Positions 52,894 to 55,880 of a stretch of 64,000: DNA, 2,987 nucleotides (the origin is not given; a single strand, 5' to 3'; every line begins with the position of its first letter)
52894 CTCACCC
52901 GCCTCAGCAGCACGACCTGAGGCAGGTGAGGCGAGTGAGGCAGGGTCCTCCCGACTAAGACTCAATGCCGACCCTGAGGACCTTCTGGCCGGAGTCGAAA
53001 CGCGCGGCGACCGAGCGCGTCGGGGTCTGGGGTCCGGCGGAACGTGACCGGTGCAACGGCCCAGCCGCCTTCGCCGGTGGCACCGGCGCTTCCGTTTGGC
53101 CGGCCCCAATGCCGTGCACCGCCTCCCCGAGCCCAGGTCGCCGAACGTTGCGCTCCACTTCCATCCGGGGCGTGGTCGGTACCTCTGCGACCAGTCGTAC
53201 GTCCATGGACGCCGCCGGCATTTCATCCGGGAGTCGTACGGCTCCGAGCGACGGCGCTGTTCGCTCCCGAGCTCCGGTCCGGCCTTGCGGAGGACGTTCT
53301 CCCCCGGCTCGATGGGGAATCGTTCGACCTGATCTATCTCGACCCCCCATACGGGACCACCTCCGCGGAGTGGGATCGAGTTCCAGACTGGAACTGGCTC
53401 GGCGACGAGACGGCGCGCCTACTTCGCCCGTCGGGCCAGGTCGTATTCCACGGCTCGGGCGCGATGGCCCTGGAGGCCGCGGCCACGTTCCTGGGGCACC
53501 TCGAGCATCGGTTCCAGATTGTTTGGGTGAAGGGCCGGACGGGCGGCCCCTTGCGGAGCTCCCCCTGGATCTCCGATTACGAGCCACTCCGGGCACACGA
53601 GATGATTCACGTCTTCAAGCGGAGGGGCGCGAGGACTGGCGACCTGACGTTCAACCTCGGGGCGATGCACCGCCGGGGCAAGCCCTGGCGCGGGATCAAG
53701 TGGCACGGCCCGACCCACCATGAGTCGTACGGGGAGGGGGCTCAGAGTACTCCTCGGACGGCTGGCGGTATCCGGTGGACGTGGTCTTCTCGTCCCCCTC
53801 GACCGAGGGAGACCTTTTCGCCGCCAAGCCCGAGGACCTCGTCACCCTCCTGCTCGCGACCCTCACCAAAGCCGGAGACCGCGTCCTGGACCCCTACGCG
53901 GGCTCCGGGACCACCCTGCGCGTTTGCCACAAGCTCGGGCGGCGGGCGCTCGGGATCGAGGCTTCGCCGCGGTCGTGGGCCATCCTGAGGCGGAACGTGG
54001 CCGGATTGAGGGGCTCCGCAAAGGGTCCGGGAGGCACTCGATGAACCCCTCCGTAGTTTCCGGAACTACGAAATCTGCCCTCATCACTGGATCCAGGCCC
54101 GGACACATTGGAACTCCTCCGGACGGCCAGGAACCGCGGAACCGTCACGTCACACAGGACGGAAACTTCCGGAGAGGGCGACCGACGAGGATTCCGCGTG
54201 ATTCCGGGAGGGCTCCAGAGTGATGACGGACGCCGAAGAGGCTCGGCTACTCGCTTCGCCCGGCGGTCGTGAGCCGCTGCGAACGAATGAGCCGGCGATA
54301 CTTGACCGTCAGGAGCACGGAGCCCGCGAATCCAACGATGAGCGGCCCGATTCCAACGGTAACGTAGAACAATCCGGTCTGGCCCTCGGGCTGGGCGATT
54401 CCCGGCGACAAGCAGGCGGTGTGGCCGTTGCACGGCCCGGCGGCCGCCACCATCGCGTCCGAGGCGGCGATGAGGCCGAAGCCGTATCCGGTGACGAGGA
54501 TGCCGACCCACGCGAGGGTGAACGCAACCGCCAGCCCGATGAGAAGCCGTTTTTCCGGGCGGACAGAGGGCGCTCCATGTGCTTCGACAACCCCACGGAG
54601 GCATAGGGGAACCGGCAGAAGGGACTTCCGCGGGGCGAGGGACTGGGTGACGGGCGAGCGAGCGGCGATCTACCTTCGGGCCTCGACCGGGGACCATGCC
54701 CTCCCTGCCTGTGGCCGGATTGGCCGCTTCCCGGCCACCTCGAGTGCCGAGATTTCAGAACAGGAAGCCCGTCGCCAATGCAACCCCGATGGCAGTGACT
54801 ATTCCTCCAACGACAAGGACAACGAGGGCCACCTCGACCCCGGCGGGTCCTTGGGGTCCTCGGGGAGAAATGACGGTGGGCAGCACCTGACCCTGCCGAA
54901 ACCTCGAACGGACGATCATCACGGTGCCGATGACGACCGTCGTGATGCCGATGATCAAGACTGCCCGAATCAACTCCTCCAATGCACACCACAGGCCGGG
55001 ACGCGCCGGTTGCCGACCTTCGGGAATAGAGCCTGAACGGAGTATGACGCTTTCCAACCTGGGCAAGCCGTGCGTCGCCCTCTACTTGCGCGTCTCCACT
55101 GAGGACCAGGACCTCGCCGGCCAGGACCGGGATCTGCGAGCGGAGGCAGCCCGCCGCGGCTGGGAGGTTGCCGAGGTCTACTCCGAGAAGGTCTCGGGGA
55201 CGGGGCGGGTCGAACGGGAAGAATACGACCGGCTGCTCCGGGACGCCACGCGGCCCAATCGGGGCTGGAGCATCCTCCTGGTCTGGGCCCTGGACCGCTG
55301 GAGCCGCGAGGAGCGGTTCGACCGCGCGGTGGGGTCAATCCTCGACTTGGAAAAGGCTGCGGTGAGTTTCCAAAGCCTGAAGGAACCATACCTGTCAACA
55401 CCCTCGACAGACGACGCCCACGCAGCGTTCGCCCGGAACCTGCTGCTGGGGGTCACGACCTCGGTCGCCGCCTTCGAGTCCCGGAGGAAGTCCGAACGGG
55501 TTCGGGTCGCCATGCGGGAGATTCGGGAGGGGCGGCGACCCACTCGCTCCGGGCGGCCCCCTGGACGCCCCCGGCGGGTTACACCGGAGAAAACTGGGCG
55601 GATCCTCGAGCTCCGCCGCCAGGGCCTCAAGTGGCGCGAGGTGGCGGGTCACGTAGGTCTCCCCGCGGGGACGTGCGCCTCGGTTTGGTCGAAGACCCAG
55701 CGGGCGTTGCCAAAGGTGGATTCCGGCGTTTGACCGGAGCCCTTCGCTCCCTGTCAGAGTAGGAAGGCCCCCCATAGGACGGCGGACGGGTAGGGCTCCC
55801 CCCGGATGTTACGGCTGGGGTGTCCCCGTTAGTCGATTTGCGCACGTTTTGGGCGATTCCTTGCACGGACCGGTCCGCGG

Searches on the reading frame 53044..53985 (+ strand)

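Call 41: search_protein_families(library=pfam, proteins=[window:53044-53985:+], max_evalue=0.001)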
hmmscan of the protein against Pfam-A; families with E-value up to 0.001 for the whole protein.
window:53044-53985:+ (314 aa): 2 families
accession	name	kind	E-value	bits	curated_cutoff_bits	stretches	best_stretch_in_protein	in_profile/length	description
PF01555.25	N6_N4_Mtase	-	0.00045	20.7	26.7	1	95-220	2-130/221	DNA methylase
PF03602.21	Cons_hypoth95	-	0.00048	20.3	24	0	86-120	104-143/182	Conserved hypothetical protein 95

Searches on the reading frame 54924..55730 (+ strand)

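Call 3: search_protein_families(library=pfam, proteins=[window:54924-55730:+], max_evalue=0.1)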
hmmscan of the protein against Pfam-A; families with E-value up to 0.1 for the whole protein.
window:54924-55730:+ (269 aa): 3 families
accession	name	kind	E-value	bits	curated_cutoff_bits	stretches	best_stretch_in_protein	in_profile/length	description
PF00239.26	Resolvase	-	1.5e-24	87.1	23.3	1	51-201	1-140/145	Resolvase, N terminal domain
PF19889.5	DUF6362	-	0.03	15.1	31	1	222-257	58-93/98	Domain of unknown function (DUF6362)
PF13384.12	HTH_23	-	0.054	13.8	24.6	0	226-251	9-34/50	Homeodomain-like domain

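Call 87: search_protein_families(library=ncbifam, proteins=[window:54924-55730:+], max_evalue=0.001)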
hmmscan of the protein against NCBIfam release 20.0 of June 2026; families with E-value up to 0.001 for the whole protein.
window:54924-55730:+ (269 aa): 5 families
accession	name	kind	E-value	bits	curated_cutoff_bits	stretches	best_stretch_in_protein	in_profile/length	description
NF047343.1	SCCmet_CcrB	equivalog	6.1e-06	25.2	900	1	46-186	4-137/542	cassette chromosome recombinase CcrB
NF047344.1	SCCmet_CcrA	equivalog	3.5e-05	23.1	700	1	54-200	7-142/442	cassette chromosome recombinase CcrA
NF009949.0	PRK13413.1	equivalog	3.8e-05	23.4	272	1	53-128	4-75/203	master DNA invertase Mpi family serine-type recombinase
NF033518.0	transpos_IS607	equivalog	5.9e-05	22.7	110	1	50-110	55-116/187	IS607 family transposase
NF049883.1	resolv_YneB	equivalog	9.9e-05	21.9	175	1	52-242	3-187/211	YneB family resolvase-like protein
